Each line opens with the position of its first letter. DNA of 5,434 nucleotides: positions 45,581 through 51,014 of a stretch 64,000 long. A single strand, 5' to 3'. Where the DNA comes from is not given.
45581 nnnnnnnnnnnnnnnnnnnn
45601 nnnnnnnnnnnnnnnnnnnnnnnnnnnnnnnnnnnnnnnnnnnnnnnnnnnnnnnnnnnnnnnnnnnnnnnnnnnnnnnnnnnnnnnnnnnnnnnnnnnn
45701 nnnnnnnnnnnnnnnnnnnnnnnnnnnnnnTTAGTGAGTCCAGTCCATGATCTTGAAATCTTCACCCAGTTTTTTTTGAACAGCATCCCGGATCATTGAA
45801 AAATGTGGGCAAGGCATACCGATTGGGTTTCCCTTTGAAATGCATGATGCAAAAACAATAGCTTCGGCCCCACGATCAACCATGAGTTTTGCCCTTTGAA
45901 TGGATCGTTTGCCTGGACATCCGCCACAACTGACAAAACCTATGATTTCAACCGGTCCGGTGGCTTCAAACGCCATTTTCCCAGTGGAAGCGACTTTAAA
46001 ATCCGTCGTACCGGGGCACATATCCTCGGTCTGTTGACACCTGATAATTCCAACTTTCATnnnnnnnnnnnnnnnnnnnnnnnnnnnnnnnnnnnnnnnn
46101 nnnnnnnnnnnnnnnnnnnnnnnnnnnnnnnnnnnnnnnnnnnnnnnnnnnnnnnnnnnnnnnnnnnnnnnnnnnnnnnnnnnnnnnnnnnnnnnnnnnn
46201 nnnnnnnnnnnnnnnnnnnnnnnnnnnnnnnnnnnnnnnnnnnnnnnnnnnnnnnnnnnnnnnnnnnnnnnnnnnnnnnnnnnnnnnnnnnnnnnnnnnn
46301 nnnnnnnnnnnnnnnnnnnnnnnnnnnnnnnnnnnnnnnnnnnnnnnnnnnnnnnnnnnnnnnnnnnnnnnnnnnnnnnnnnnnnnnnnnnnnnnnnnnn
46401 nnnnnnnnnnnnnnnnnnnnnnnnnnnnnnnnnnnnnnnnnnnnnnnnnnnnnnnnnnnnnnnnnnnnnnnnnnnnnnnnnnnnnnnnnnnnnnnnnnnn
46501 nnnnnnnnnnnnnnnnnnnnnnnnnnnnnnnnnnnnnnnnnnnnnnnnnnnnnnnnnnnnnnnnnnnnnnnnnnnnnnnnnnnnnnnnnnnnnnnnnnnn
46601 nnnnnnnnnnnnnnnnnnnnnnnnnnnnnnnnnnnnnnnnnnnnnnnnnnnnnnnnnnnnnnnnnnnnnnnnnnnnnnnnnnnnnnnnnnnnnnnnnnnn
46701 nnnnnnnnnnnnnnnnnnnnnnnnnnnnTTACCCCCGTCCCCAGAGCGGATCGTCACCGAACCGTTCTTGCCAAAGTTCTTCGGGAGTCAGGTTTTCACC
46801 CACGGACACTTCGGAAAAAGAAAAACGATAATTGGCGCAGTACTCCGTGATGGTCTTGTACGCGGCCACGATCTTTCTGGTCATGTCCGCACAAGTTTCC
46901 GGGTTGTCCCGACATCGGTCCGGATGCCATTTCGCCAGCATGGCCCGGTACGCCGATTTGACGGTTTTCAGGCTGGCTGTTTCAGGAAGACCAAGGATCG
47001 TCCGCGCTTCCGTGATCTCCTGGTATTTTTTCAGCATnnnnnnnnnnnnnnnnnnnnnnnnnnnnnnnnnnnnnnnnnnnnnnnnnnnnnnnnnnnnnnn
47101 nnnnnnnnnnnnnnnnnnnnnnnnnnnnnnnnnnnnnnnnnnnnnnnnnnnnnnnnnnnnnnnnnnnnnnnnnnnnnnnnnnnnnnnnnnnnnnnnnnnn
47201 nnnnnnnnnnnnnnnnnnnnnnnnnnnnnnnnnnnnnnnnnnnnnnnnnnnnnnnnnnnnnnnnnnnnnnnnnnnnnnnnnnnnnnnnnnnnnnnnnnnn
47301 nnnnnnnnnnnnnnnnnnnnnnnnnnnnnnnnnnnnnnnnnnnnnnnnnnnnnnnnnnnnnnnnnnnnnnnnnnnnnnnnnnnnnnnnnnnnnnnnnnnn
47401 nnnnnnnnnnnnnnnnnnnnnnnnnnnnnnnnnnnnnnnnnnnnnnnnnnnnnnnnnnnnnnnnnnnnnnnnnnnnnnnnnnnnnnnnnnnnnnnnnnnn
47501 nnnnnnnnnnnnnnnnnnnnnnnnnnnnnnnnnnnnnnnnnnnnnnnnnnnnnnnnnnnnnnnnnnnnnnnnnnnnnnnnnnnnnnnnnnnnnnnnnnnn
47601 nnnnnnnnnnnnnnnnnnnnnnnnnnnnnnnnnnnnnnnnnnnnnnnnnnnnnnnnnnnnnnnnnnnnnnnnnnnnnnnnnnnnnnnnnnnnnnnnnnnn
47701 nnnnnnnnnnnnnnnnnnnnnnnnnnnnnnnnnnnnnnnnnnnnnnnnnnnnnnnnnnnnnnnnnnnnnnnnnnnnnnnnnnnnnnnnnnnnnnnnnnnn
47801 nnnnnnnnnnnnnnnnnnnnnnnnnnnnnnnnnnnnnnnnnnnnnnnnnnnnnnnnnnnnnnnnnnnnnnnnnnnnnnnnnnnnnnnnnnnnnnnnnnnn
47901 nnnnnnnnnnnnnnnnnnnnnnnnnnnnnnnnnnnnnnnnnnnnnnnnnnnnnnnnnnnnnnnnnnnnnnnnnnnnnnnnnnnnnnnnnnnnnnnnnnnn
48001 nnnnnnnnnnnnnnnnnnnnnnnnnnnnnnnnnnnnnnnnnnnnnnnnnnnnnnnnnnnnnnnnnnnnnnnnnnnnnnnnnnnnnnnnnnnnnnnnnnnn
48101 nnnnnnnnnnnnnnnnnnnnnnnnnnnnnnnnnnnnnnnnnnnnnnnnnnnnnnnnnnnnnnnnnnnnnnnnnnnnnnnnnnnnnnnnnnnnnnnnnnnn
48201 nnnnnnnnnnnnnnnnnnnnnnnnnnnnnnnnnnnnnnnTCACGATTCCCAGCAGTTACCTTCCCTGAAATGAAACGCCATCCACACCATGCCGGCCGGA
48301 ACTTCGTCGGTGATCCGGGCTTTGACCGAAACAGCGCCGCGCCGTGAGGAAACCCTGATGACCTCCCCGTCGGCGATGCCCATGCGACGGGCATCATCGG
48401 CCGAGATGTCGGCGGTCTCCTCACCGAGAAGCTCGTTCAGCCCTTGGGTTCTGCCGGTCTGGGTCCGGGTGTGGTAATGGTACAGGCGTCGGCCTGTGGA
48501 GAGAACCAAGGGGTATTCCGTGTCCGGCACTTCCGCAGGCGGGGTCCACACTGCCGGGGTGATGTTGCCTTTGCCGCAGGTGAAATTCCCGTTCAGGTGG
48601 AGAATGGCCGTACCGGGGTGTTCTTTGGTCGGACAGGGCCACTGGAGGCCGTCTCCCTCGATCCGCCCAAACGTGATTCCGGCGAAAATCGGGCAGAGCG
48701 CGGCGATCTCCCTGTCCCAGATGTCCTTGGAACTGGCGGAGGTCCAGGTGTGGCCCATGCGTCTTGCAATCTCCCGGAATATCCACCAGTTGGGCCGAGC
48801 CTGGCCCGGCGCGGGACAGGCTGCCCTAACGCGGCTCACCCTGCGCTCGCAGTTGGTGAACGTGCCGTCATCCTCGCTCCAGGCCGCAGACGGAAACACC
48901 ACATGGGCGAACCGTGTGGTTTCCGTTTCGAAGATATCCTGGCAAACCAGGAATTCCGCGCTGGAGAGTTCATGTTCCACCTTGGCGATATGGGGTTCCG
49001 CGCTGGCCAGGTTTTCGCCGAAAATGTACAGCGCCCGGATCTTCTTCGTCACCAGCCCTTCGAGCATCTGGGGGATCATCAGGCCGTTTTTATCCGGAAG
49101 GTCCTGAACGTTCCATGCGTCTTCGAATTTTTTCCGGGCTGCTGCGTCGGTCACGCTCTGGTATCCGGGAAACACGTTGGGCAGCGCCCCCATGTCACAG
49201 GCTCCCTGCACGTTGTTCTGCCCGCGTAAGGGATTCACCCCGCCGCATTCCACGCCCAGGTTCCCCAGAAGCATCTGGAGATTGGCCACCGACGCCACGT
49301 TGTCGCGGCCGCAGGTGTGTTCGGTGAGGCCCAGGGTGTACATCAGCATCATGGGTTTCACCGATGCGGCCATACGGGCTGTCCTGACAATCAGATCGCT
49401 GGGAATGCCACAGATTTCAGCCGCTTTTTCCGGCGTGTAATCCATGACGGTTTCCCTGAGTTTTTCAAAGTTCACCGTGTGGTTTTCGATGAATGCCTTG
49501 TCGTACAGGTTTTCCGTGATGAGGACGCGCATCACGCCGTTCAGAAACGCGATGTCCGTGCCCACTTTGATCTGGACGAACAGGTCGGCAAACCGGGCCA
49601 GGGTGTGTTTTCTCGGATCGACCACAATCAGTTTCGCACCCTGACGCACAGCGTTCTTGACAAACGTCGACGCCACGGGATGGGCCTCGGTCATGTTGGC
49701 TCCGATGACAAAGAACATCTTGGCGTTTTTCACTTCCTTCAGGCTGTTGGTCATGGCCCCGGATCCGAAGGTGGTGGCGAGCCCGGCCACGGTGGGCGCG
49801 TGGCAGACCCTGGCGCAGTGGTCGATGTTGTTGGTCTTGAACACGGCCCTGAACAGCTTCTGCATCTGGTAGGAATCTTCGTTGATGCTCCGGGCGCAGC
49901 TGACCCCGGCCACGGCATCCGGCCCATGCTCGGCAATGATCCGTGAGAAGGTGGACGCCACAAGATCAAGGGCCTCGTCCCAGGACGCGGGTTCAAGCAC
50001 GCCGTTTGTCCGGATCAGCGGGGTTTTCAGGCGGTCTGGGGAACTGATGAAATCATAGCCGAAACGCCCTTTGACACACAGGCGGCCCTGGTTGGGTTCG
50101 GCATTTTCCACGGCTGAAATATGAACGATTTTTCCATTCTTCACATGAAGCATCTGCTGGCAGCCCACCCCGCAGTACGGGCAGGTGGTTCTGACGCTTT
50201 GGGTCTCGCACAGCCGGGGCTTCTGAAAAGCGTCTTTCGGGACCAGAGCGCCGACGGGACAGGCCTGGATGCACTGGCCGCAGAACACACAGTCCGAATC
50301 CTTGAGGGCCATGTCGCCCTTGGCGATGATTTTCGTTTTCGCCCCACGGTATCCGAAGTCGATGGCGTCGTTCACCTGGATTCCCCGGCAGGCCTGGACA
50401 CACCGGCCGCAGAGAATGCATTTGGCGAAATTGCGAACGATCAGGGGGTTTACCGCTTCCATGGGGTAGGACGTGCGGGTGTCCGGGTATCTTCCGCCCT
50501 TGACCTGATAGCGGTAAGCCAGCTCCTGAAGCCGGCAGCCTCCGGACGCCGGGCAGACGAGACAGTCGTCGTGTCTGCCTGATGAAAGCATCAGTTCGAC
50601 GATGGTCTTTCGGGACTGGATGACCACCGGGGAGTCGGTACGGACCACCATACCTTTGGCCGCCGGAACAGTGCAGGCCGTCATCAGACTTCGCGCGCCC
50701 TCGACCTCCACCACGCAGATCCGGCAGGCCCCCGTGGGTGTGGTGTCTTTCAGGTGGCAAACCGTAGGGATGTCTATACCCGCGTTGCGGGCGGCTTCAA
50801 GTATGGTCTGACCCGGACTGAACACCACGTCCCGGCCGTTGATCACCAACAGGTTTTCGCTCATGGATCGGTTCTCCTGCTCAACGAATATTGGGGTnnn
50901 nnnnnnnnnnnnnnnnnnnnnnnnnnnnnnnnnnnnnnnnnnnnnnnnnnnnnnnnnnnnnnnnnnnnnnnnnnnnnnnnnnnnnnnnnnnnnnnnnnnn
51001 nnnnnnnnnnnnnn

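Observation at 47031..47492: U-x3-C protein with a winged-helix-like tail directly downstream of arsR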

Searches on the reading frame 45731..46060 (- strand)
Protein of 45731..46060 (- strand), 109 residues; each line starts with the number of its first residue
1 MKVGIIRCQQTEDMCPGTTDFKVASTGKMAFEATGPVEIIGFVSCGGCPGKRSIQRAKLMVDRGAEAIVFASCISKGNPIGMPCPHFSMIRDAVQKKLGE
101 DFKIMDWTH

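Call 8: search_protein_families(library=pfam, max_evalue=1, proteins=[window:45731-46060:-])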
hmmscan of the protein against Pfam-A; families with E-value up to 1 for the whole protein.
window:45731-46060:- (109 aa): 1 family
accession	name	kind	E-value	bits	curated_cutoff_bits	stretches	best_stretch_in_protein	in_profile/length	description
PF08821.16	CGGC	-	5.1e-29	101.1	27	1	2-109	1-106/106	CGGC domain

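Call 9: search_protein_families(library=ncbifam, max_evalue=1, proteins=[window:45731-46060:-])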
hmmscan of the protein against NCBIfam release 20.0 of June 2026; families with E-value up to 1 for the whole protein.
window:45731-46060:- (109 aa): 1 family
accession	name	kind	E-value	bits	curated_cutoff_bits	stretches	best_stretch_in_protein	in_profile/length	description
NF001864.0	PRK00615.1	equivalog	0.11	11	706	1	18-88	244-315/433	glutamate-1-semialdehyde aminotransferase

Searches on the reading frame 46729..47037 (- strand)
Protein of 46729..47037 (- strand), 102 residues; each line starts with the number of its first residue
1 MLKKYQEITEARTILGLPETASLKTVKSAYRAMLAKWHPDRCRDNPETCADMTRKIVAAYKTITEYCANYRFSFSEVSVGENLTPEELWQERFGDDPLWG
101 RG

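Call 8: search_protein_families(library=pfam, max_evalue=1, proteins=[window:46729-47037:-])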
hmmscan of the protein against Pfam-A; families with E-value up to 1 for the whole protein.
window:46729-47037:- (102 aa): 2 families
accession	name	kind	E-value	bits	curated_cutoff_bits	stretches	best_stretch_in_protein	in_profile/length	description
PF00226.36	DnaJ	-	5.5e-11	42.8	27.8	1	14-64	5-54/63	DnaJ domain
PF10217.14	DUF2039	-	0.2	12.4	27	0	43-69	51-78/89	Uncharacterized conserved protein (DUF2039)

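Call 9: search_protein_families(library=ncbifam, max_evalue=1, proteins=[window:46729-47037:-])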
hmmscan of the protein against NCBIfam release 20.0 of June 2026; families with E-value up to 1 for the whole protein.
window:46729-47037:- (102 aa): 16 families
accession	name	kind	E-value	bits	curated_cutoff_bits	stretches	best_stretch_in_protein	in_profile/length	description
TIGR02349.1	DnaJ_bact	equivalog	6e-08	32.5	377.2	1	14-64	5-54/354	molecular chaperone DnaJ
NF008035.0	PRK10767.1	subfamily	4.1e-07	29.4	338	1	13-65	8-59/374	molecular chaperone DnaJ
NF006948.0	PRK09430.1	equivalog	1.2e-06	28.3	162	1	5-64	196-261/267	co-chaperone DjlA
NF010885.0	PRK14292.1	equivalog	1.7e-06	27.3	585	1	14-65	7-56/371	chaperone protein DnaJ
NF007618.0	PRK10266.1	equivalog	4.7e-05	23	403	1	8-62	3-55/306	curved DNA-binding protein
NF010894.0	PRK14301.1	equivalog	0.00011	21.4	548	1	13-64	8-58/373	chaperone protein DnaJ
NF010874.0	PRK14281.1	equivalog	0.00028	20.1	619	1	13-69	7-62/397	chaperone protein DnaJ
NF050028.1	CldAdptActJ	equivalog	0.00047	20.6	150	1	13-89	6-89/93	cold adaptation protein ActJcold adaptation protein ActJ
NF006502.0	PRK08937.3-2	equivalog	0.0016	18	259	1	10-68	204-266/275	adenylosuccinate lyase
NF010872.0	PRK14279.1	equivalog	0.0019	17.3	556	1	15-65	15-64/394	molecular chaperone DnaJ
NF010871.0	PRK14278.1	equivalog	0.0022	16.9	502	1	13-64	7-56/378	molecular chaperone DnaJ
NF010892.0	PRK14299.1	equivalog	0.0031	16.8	392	1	13-63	8-56/291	chaperone protein DnaJ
TIGR03835.1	termin_org_DnaJ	equivalog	0.02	13.3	512.25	1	14-62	7-53/871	terminal organelle assembly protein TopJ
NF037946.1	terminal_TopJ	equivalog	0.039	12.4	300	1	14-60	10-54/810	terminal organelle assembly protein TopJ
NF006503.0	PRK08937.3-3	equivalog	0.13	11.8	338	1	10-65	207-259/276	adenylosuccinate lyase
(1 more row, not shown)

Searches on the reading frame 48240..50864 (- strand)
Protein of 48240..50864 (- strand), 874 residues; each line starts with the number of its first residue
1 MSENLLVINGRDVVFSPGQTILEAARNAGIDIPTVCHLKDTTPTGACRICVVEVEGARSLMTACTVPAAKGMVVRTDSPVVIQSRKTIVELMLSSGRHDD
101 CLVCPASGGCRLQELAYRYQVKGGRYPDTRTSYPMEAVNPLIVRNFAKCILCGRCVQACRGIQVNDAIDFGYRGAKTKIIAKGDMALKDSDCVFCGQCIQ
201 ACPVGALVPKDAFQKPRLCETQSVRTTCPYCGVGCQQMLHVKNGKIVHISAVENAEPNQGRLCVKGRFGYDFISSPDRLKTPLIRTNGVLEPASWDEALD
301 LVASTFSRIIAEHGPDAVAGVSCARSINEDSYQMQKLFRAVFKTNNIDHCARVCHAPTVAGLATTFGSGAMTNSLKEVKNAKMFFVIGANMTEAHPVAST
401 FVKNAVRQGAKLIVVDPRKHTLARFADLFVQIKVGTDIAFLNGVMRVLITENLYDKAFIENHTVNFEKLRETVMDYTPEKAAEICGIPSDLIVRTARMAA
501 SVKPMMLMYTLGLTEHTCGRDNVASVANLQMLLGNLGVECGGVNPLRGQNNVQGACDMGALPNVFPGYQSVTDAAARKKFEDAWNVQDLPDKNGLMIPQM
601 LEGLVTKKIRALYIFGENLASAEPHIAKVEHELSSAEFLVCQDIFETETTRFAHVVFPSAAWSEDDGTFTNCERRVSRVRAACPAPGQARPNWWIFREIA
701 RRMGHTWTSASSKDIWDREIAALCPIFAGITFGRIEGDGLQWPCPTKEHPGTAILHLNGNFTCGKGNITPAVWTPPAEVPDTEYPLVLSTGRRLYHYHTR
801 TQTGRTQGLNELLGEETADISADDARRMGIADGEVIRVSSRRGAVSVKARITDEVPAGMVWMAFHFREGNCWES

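Call 68: search_protein_families(library=ncbifam, max_evalue=0.0001, proteins=[window:48240-50864:-])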
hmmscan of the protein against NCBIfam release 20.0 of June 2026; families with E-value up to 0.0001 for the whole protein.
window:48240-50864:- (874 aa): 44 families (the best 25 are shown)
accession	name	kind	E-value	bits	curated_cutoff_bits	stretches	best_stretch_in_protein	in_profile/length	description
TIGR01591.1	Fdh-alpha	equivalog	7.9e-238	790.9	666.25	1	226-871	1-648/672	formate dehydrogenase subunit alpha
NF047855.1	AssmNtatRedNasC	equivalog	1.2e-133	447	1100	1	221-869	18-679/708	assimilatory nitrate reductase catalytic subunit NasC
NF005895.0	PRK07860.1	equivalog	4.8e-99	332.5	802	3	6-445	20-456/811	NADH-quinone oxidoreductase subunit G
TIGR01973.1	NuoG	equivalog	7.7e-99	332.1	470.05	1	7-698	2-605/606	NADH-quinone oxidoreductase subunit NuoG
NF041323.1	Nitr_red_NasA_Halo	equivalog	4.5e-93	313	1000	1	231-868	3-647/673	assimilatory nitrate reductase NasA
TIGR01553.1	formate-DH-alph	equivalog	1.4e-91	307.7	814.2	4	217-464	38-305/1009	formate dehydrogenase-N subunit alpha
NF010055.0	PRK13532.1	equivalog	2.4e-86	290.7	904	3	220-463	39-291/830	nitrate reductase catalytic subunit NapA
TIGR01706.1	NAPA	equivalog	7.1e-83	279.3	930.55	3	224-464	43-292/830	periplasmic nitrate reductase subunit alpha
TIGR01701.1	Fdhalpha-like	subfamily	1.6e-78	264.7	582.15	1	278-843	99-687/744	FdhF/YdeP family oxidoreductase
NF041513.1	formate_DH_Act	exception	9.9e-78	262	1400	2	222-467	41-299/1067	formate dehydrogenase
NF040763.1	FeFe_hydrog_A6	exception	3.5e-64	217.2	765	1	6-215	3-213/571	NADH-dependent [FeFe] hydrogenase, group A6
NF012032.0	PRK15488.1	equivalog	1.2e-61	208.7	694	1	201-705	23-529/759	thiosulfate reductase PhsA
TIGR02166.1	dmsA_ynfE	subfamily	4.6e-60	203.6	777.7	2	220-706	41-560/794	DMSO/selenate family reductase complex A subunit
NF005745.0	PRK07569.1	equivalog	5.1e-52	176.6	333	1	4-211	4-211/238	bidirectional hydrogenase complex protein HoxU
NF006305.0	PRK08493.1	equivalog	1.7e-48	165.3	591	1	6-278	4-295/819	NADH-quinone oxidoreductase subunit G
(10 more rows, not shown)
